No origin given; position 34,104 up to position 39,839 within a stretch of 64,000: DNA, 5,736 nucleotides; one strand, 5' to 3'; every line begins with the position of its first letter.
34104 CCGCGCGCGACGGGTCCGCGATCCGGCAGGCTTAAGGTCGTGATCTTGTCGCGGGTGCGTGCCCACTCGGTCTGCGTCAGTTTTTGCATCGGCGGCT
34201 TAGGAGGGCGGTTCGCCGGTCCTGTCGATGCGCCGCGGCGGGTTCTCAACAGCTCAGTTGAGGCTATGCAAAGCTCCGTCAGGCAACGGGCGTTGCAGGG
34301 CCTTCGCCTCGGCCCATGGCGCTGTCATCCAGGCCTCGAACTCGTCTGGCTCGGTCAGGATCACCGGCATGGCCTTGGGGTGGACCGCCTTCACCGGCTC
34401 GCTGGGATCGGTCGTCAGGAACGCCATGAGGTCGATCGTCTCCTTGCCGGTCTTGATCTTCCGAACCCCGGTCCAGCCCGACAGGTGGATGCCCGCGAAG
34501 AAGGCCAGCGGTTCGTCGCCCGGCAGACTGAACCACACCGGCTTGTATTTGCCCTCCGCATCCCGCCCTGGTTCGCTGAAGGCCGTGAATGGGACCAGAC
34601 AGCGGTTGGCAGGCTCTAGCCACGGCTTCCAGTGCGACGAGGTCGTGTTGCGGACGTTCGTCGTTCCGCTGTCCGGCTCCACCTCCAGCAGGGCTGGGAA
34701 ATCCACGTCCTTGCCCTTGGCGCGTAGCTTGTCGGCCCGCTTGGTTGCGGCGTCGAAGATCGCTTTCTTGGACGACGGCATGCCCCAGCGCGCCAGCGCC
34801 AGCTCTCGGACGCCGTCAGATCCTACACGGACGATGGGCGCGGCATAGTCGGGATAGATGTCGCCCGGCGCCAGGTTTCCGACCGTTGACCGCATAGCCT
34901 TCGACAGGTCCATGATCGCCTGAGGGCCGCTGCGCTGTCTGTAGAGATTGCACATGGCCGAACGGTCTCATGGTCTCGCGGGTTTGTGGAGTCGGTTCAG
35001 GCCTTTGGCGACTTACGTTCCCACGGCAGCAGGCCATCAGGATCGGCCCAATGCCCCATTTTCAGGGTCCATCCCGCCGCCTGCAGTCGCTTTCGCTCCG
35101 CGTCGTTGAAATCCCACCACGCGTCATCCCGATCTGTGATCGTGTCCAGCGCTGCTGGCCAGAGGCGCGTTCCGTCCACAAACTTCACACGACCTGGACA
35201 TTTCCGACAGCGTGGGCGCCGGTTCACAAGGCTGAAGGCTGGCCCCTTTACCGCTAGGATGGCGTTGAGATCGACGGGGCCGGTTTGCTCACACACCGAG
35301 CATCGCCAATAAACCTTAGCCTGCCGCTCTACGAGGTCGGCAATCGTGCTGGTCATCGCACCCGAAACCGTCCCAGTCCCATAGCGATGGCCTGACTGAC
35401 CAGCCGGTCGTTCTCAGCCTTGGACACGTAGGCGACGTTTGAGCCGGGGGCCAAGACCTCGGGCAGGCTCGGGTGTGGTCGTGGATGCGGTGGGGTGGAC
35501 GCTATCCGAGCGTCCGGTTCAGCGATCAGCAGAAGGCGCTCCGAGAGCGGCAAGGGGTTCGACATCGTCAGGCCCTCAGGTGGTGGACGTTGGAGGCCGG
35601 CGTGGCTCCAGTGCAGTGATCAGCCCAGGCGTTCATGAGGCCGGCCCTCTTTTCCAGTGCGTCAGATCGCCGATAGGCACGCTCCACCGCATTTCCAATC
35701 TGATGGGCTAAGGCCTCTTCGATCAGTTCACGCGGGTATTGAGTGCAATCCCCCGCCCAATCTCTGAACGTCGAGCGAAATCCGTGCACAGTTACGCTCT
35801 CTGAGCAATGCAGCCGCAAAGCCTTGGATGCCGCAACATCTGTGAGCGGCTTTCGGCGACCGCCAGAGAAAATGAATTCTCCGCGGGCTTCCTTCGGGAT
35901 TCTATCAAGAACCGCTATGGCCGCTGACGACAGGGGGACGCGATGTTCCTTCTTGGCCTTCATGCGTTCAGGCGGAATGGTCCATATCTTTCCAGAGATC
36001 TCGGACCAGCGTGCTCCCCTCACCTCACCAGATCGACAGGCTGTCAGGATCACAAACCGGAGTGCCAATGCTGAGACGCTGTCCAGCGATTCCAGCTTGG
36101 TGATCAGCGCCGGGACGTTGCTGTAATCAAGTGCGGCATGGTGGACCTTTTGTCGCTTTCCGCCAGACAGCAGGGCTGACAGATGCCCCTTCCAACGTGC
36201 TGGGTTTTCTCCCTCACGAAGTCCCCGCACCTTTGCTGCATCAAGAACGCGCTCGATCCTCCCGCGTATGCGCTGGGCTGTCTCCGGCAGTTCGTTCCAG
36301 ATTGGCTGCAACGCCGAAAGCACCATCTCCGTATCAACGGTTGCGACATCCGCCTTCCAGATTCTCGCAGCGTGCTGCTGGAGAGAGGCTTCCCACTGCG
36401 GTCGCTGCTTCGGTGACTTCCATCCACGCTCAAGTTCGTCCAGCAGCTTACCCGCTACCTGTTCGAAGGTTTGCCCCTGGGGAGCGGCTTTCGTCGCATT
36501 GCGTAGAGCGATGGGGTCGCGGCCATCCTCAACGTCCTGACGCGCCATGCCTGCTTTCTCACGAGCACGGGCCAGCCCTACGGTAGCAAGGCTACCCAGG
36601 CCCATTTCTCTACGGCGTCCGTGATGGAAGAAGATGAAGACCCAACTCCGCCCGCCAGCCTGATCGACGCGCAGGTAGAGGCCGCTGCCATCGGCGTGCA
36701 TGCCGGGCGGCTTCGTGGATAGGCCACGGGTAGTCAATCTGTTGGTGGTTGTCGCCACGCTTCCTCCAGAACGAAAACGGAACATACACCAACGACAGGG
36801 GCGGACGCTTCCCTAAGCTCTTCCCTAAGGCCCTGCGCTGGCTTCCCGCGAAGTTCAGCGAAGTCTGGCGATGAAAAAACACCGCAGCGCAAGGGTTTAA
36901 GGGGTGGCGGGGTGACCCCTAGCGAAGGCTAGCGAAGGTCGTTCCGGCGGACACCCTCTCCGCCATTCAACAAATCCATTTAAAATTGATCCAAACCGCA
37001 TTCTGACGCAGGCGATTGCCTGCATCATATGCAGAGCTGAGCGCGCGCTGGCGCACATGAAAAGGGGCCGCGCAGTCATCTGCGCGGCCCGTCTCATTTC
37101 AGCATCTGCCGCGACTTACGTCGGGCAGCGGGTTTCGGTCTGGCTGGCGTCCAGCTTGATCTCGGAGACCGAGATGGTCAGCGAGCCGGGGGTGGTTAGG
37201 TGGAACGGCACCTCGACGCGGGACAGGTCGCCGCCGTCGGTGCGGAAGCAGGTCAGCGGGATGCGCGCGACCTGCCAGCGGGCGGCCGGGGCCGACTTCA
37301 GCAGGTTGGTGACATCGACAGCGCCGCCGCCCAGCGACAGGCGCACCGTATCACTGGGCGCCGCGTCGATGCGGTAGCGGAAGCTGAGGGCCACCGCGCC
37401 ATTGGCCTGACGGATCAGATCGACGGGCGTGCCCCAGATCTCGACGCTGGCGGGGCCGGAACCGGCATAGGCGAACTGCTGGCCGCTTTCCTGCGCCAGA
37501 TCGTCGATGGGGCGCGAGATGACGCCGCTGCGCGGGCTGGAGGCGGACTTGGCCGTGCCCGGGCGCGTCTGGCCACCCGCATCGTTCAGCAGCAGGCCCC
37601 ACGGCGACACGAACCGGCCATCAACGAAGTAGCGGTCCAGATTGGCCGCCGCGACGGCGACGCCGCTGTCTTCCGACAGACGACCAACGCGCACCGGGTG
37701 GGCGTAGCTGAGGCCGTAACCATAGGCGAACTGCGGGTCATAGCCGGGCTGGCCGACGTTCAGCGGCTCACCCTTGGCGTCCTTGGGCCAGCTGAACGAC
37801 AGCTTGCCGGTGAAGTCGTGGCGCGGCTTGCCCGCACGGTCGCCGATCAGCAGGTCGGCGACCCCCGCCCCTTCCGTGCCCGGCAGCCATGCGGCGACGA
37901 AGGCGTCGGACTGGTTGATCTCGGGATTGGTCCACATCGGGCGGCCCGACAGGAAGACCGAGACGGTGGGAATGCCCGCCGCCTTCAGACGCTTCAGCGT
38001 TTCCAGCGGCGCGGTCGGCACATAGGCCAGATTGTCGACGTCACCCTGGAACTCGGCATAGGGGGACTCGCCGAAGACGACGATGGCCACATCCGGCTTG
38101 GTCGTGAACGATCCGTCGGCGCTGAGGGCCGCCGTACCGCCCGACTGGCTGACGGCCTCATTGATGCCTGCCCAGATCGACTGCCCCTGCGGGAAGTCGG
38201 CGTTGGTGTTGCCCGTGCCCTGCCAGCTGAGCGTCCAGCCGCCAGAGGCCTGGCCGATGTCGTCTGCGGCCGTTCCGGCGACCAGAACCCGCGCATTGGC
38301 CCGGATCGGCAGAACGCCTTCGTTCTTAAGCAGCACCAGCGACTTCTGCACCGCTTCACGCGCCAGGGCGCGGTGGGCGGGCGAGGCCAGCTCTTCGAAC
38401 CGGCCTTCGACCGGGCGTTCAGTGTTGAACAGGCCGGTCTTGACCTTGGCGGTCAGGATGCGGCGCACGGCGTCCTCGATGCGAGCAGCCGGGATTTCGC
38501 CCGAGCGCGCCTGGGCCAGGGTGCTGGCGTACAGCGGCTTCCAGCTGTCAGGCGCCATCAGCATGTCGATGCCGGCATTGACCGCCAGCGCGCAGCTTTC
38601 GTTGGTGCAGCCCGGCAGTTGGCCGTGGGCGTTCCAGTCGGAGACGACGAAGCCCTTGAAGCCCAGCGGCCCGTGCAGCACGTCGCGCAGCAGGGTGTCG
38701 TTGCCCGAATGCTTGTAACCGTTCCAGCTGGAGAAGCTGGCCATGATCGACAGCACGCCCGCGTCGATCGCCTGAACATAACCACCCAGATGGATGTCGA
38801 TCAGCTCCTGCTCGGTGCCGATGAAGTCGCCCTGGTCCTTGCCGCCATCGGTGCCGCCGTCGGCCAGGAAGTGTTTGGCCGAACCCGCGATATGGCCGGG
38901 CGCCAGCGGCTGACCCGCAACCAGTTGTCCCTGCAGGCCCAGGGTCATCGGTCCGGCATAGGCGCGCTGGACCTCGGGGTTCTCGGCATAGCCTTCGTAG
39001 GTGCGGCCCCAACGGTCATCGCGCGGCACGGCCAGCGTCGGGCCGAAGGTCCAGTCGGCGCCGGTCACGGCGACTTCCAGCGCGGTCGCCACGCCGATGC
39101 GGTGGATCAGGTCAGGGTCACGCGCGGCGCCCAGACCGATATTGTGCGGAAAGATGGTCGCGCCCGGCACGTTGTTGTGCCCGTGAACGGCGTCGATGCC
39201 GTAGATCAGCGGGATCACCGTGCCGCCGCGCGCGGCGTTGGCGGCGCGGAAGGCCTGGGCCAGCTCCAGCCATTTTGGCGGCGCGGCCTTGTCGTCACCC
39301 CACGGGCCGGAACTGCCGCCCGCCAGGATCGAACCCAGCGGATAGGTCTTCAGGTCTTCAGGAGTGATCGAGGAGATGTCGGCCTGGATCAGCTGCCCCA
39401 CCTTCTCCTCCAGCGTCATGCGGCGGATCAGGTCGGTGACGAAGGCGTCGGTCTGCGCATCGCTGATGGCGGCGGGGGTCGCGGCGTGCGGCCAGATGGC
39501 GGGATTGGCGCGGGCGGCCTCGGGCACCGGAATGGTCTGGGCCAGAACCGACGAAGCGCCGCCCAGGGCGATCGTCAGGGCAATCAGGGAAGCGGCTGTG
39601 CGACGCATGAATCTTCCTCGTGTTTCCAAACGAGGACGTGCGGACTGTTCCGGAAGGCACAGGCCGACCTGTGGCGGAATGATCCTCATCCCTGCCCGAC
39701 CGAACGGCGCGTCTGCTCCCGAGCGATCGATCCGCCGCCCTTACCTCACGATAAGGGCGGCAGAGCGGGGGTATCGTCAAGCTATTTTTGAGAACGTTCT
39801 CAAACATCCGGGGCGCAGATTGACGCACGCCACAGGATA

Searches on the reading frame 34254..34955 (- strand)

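Call 95: search_protein_families(library=pfam, max_evalue=0.001, proteins=[window:34254-34955:-])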
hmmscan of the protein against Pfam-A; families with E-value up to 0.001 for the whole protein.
window:34254-34955:- (233 aa): 1 family
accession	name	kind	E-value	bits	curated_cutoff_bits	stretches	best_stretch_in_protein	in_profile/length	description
PF02586.19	SRAP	-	7.4e-16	58.8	27.1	1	1-228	1-201/214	SOS response associated peptidase (SRAP)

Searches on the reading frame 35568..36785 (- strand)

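Call 95: search_protein_families(library=pfam, max_evalue=0.001, proteins=[window:35568-36785:-])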
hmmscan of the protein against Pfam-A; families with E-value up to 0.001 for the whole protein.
window:35568-36785:- (405 aa): 3 families
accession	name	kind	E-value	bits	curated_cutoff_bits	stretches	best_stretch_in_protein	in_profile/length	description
PF22022.2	Phage_int_M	-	1e-21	77.4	27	1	107-201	1-96/96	Phage integrase central domain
PF13356.12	Arm-DNA-bind_3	-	3.9e-17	62.6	27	1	27-97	12-82/83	Arm DNA-binding domain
PF00589.27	Phage_integrase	-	6.3e-14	52.6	27.1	1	219-375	3-169/172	Phage integrase family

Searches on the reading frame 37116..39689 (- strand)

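Call 95: search_protein_families(library=pfam, max_evalue=0.001, proteins=[window:37116-39689:-])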
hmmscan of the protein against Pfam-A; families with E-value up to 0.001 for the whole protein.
window:37116-39689:- (857 aa): 3 families
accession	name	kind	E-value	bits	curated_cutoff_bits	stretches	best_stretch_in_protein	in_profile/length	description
PF00933.27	Glyco_hydro_3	-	6.6e-68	229.9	27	1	92-413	1-315/316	Glycosyl hydrolase family 3 N terminal domain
PF01915.27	Glyco_hydro_3_C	-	2.5e-32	112.9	31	1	451-662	1-200/200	Glycosyl hydrolase family 3 C-terminal domain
PF18559.7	Exop_C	-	2.6e-32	112.2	26.1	1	695-846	1-155/155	Galactose-binding domain-like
